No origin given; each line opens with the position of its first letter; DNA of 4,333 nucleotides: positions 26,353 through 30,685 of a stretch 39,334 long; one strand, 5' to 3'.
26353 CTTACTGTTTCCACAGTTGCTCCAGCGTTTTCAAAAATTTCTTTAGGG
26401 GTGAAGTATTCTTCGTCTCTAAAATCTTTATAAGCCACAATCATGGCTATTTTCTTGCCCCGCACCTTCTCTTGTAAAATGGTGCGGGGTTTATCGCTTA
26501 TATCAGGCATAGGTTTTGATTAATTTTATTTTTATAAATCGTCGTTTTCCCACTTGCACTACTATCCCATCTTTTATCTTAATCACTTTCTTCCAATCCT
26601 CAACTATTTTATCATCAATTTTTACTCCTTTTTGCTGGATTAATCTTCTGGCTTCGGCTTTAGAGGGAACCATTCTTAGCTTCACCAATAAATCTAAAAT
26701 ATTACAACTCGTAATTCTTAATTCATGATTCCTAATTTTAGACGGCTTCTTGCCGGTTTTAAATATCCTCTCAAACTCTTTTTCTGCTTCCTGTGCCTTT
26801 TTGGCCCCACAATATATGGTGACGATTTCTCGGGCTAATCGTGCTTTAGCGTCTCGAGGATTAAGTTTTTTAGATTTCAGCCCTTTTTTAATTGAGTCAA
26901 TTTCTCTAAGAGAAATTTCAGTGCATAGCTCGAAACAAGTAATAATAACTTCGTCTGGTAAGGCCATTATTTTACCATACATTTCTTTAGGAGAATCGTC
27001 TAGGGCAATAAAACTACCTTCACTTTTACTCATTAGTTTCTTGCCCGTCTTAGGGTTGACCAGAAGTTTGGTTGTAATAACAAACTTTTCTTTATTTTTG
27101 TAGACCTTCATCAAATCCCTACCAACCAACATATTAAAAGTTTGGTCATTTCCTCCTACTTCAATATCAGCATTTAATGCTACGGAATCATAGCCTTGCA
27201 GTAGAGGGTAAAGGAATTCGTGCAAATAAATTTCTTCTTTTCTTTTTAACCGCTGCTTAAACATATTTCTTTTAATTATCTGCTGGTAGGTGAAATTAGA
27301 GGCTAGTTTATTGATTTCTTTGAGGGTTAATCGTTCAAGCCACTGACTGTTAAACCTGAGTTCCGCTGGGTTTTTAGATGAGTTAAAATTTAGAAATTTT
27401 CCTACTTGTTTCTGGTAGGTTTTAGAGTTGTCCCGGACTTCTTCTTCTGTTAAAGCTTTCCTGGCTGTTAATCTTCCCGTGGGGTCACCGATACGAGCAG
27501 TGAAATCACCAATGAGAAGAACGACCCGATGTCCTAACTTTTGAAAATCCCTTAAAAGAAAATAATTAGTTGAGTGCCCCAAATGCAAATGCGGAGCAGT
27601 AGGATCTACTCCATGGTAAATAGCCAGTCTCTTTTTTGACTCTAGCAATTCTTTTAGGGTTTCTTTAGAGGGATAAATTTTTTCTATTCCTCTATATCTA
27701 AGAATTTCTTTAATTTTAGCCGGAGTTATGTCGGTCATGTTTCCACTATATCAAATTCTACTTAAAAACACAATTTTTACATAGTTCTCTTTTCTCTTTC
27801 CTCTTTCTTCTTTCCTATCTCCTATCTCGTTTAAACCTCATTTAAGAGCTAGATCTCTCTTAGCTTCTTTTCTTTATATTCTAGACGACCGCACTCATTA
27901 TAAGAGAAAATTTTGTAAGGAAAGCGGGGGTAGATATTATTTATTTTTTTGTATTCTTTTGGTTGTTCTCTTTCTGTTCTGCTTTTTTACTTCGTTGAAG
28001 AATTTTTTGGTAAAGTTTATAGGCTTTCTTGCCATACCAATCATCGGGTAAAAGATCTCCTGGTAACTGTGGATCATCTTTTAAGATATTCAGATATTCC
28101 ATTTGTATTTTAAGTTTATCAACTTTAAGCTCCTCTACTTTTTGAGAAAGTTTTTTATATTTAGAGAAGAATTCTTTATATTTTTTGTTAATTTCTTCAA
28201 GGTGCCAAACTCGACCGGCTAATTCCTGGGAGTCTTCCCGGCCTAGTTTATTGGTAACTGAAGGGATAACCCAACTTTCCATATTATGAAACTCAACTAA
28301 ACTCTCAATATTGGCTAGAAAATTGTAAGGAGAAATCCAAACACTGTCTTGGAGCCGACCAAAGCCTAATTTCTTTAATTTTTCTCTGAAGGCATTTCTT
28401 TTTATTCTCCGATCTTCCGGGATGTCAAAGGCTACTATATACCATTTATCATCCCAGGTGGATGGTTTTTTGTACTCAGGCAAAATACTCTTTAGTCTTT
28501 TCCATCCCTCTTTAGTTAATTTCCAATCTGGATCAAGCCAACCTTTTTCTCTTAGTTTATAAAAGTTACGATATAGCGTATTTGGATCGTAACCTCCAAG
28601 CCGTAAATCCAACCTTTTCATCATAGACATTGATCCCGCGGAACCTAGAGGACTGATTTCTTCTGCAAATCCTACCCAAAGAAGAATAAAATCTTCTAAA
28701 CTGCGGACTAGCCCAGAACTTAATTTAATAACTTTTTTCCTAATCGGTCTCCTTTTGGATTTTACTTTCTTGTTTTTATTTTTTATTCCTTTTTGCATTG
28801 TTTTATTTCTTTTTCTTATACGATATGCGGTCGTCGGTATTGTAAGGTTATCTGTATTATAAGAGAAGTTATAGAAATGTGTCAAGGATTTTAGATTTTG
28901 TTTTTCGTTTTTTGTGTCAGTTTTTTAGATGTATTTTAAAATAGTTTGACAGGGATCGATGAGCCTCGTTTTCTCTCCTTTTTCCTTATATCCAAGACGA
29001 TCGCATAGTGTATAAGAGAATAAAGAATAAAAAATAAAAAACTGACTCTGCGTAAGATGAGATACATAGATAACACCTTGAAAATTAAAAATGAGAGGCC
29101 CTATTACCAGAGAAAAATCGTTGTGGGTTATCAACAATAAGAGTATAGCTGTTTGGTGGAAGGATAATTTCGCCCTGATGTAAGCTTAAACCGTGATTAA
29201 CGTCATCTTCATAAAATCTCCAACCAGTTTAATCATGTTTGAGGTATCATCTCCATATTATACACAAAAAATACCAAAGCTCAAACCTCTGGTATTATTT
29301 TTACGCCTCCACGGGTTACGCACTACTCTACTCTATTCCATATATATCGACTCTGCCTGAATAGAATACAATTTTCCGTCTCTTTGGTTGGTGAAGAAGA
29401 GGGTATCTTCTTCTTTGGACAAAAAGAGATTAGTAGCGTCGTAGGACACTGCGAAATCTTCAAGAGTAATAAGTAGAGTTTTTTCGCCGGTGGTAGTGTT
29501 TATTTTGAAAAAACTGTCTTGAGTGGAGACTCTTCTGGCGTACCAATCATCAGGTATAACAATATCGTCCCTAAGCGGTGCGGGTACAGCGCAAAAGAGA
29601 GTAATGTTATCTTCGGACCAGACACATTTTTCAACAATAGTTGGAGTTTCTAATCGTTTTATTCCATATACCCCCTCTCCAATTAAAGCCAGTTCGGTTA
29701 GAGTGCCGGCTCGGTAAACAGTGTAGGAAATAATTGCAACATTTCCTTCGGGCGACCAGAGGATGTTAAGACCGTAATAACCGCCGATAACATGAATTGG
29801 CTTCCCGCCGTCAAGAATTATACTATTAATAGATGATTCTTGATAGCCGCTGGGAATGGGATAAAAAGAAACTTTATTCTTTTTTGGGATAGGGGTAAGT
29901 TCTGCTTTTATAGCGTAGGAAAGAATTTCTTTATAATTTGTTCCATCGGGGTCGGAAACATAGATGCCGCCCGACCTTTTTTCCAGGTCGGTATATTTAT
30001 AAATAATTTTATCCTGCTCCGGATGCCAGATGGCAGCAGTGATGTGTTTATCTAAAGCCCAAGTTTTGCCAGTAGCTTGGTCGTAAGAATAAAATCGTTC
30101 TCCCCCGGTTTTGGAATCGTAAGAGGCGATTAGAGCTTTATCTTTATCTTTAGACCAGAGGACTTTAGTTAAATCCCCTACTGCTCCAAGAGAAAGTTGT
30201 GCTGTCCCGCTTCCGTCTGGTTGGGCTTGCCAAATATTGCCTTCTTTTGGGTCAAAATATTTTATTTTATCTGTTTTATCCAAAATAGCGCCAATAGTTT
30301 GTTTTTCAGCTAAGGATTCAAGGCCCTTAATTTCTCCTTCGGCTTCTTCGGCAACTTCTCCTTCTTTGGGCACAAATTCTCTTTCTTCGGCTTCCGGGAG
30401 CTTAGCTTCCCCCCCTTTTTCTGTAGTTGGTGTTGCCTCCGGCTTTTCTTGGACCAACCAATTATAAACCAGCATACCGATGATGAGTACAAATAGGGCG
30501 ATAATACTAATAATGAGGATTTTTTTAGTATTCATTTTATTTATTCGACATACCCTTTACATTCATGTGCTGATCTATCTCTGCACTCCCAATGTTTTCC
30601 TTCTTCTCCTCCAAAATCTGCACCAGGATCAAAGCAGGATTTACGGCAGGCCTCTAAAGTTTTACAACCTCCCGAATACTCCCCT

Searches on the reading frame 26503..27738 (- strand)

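Call 6: search_protein_families(library=pfam, proteins=[window:26503-27738:-], max_evalue=0.01)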
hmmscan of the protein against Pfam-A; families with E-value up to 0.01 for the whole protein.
window:26503-27738:- (411 aa): 3 families
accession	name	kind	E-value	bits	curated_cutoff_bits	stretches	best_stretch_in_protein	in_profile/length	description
PF00579.31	tRNA-synt_1b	-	2.6e-69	234.2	21.1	1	35-327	3-292/292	tRNA synthetases class I (W and Y)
PF01479.30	S4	-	1.4e-07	31.5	22.8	1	349-387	5-43/48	S4 domain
PF22421.1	SYY_C-terminal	-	3.4e-07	30.5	27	1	335-400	9-79/83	Tyrosine--tRNA ligase SYY-like C-terminal domain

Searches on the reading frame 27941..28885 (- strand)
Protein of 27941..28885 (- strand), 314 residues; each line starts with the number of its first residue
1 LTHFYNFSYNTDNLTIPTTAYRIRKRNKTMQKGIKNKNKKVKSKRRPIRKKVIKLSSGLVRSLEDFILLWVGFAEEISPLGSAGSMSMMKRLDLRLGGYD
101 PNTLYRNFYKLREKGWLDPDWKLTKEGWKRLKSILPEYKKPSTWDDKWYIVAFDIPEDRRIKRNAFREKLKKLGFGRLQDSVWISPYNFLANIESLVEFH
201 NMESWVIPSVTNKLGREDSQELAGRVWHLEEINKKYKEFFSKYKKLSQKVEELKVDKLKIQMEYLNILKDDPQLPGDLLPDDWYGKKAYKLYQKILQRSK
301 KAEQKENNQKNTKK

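Call 4: search_protein_families(library=pfam, proteins=[window:27941-28885:-], max_evalue=0.1)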
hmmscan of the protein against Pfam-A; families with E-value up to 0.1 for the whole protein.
window:27941-28885:- (314 aa): 5 families
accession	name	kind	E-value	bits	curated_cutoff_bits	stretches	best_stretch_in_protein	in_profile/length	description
PF20803.2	PaaX_M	-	7.7e-24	84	24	1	142-222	2-82/83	PaaX protein central Cas2-like domain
PF08223.16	PaaX_C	-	5.8e-13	49.5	22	1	227-302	1-84/91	PaaX-like protein C-terminal domain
PF09827.14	CRISPR_Cas2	-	2e-05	25.1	23.8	1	148-184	2-35/74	CRISPR associated protein Cas2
PF24409.1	wHTH-PRTase_assc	-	0.057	13.9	27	0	110-133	34-57/83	wHTH-PRTase associated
PF03551.20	PadR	-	0.078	13.4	27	0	87-129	14-59/75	Transcriptional regulator PadR-like family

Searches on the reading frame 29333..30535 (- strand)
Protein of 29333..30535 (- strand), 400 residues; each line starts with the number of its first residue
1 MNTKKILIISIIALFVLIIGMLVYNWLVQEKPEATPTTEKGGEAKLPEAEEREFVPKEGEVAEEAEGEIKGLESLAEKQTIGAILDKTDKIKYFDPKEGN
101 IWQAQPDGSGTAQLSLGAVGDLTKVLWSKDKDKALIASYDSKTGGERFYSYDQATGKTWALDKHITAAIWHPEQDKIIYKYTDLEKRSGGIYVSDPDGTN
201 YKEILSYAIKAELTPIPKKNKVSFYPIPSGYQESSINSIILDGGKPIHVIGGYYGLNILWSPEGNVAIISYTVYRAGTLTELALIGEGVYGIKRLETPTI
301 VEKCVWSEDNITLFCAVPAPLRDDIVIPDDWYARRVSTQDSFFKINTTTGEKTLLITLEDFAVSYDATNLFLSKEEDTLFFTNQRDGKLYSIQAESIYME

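Call 4: search_protein_families(library=pfam, proteins=[window:29333-30535:-], max_evalue=0.1)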
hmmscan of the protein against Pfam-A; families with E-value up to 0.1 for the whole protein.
window:29333-30535:- (400 aa): 0 families

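Call 40: search_protein_families(library=ncbifam, proteins=[window:29333-30535:-], max_evalue=0.1)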
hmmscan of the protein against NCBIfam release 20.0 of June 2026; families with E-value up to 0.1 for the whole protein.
window:29333-30535:- (400 aa): 1 family
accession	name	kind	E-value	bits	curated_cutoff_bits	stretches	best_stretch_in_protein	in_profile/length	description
NF002359.0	PRK01318.2-6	equivalog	0.047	12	600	1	1-83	1-84/624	membrane protein insertase YidC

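Call 74: search_solved_structures(query=window:29336-30535:-, max_evalue=0.01)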
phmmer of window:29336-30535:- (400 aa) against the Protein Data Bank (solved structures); distinct sequences matched with E-value up to 0.01: 0.
